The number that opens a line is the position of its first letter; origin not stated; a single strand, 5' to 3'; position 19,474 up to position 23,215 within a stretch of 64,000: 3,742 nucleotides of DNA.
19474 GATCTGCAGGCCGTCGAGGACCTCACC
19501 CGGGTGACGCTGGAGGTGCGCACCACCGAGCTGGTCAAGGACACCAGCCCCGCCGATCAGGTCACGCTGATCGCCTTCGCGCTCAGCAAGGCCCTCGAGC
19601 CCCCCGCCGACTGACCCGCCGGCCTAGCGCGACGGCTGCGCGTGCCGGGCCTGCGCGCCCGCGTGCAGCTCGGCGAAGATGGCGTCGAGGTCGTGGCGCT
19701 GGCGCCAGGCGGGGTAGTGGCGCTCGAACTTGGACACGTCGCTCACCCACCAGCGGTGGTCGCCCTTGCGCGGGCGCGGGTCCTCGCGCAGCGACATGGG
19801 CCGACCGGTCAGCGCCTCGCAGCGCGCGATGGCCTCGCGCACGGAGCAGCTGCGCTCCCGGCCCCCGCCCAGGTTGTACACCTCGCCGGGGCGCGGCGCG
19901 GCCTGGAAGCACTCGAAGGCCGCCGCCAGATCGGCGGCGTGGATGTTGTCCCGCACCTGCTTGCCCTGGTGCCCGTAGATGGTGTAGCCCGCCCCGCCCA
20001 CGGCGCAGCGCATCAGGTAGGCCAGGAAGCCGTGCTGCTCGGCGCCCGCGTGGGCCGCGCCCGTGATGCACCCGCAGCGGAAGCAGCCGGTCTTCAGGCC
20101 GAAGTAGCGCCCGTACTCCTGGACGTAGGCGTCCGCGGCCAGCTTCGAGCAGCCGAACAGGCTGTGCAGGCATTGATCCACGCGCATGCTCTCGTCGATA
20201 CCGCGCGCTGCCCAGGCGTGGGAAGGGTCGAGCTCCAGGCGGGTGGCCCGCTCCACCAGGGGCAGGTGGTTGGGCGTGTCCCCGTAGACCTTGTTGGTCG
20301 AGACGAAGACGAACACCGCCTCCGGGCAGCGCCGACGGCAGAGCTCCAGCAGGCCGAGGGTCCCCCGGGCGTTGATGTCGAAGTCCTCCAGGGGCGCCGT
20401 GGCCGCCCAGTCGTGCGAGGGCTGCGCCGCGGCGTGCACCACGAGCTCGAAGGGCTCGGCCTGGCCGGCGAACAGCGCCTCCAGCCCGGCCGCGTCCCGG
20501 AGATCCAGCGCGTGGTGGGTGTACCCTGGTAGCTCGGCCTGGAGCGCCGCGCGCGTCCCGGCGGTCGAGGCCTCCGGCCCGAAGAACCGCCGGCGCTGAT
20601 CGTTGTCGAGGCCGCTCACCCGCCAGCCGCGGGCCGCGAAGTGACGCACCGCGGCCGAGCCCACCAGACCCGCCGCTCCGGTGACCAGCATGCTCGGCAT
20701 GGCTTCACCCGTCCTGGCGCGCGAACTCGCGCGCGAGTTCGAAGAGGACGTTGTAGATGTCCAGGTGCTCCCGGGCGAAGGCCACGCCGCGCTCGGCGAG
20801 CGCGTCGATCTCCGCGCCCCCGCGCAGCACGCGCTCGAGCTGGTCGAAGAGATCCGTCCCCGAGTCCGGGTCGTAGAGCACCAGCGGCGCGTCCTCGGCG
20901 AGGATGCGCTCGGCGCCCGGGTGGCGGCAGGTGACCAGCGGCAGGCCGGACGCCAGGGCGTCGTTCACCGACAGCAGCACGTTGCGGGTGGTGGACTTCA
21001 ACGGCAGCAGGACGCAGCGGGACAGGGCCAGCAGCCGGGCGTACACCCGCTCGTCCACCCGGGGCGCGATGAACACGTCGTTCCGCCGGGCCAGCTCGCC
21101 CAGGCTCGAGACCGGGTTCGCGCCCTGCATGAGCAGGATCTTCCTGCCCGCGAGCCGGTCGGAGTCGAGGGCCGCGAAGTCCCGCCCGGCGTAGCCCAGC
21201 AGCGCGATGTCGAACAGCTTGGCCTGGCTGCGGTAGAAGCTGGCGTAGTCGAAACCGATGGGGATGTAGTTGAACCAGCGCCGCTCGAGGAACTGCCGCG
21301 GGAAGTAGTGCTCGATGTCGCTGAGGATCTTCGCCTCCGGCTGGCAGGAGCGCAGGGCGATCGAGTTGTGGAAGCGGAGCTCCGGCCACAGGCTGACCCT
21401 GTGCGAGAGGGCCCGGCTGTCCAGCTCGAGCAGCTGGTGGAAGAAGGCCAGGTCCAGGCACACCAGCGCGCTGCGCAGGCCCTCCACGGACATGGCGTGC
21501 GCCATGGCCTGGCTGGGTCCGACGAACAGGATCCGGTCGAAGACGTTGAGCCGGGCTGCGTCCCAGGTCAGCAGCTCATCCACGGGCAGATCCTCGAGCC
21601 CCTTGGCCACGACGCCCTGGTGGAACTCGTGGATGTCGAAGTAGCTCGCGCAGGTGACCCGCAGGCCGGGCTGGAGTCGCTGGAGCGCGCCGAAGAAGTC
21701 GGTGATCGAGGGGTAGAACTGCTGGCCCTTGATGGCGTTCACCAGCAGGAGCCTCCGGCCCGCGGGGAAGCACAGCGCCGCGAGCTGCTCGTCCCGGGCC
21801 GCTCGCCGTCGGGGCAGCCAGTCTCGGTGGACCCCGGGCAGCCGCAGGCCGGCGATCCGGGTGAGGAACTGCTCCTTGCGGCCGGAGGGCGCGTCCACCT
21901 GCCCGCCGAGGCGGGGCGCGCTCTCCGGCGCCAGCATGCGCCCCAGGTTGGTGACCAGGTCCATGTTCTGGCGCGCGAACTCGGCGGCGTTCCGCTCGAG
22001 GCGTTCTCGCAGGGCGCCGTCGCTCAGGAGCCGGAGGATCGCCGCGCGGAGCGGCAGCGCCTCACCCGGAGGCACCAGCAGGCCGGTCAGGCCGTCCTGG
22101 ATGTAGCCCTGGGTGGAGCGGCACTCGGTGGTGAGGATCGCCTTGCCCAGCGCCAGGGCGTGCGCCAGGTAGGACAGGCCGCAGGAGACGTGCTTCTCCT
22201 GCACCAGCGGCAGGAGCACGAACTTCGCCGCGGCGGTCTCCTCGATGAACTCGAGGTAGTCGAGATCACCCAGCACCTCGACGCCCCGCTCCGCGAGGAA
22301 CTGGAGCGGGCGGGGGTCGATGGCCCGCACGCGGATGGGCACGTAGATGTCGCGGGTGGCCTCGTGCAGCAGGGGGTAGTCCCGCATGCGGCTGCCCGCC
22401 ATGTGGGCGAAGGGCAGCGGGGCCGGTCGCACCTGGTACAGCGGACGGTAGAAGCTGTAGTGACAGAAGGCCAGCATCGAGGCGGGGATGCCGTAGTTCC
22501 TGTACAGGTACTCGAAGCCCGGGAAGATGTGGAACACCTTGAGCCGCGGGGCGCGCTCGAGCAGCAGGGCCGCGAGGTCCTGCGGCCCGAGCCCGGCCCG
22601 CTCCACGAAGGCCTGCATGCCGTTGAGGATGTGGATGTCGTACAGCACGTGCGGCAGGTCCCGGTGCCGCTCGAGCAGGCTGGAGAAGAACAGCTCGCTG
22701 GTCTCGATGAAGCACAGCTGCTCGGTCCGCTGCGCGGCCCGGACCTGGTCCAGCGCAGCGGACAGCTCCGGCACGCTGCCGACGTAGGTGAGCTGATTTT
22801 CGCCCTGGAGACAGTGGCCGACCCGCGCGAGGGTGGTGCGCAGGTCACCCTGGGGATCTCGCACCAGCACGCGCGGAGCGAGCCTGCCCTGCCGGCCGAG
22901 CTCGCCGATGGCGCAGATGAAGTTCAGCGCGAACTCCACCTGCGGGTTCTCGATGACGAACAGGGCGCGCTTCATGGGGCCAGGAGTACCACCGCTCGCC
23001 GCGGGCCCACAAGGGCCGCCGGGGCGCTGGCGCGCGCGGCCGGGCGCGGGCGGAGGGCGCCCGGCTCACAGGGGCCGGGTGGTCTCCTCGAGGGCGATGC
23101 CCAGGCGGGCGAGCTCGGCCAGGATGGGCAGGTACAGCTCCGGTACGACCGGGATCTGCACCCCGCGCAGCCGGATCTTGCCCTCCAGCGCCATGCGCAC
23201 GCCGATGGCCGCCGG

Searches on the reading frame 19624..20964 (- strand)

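Call 58: search_protein_families(library=pfam, proteins=[window:19624-20964:-], max_evalue=0.0001)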
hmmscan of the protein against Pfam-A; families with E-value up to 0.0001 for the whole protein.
window:19624-20964:- (446 aa): 4 families
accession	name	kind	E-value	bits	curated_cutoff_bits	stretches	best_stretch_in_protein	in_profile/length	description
PF01370.27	Epimerase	-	1.9e-38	132.7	20.9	1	92-366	1-240/240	NAD dependent epimerase/dehydratase family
PF16363.11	GDP_Man_Dehyd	-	2.4e-21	77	27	1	93-372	1-262/332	GDP-mannose 4,6 dehydratase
PF04321.23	RmlD_sub_bind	-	2.4e-11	43.7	27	1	92-229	3-107/287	RmlD substrate binding domain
PF07993.18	NAD_binding_4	-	1.1e-10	41.6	20.1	1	169-328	86-235/258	Male sterility protein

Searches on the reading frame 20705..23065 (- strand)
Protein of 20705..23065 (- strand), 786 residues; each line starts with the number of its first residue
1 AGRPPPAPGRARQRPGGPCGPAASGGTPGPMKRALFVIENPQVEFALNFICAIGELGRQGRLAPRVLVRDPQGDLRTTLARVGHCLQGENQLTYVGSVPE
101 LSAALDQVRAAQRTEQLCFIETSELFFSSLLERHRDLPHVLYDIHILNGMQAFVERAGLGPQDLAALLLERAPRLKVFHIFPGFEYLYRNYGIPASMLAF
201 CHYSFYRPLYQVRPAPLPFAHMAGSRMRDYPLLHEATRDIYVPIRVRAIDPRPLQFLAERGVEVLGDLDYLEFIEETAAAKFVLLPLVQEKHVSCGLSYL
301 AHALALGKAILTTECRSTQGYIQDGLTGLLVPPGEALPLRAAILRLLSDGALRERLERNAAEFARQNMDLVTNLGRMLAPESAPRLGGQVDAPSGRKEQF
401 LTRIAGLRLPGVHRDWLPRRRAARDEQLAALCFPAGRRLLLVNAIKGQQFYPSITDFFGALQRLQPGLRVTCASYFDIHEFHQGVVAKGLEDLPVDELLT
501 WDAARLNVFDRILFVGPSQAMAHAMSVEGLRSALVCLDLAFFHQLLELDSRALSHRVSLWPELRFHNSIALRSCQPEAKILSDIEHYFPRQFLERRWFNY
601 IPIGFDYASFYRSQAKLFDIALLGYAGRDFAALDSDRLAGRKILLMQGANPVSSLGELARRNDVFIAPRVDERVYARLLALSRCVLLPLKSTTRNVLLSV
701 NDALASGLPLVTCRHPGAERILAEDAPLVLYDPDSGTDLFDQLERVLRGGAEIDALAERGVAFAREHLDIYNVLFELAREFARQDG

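Call 58: search_protein_families(library=pfam, proteins=[window:20705-23065:-], max_evalue=0.0001)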
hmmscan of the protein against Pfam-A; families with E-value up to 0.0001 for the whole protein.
window:20705-23065:- (786 aa): 3 families
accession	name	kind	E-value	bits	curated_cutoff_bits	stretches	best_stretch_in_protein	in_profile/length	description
PF13692.12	Glyco_trans_1_4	-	5e-17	62.9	27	2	259-349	58-142/142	Glycosyl transferases group 1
PF00534.26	Glycos_transf_1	-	9.8e-12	45.2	26.4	1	262-362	75-171/172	Glycosyl transferases group 1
PF13524.12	Glyco_trans_1_2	-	1.2e-05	25.7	25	0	667-767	32-132/144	Glycosyl transferase-like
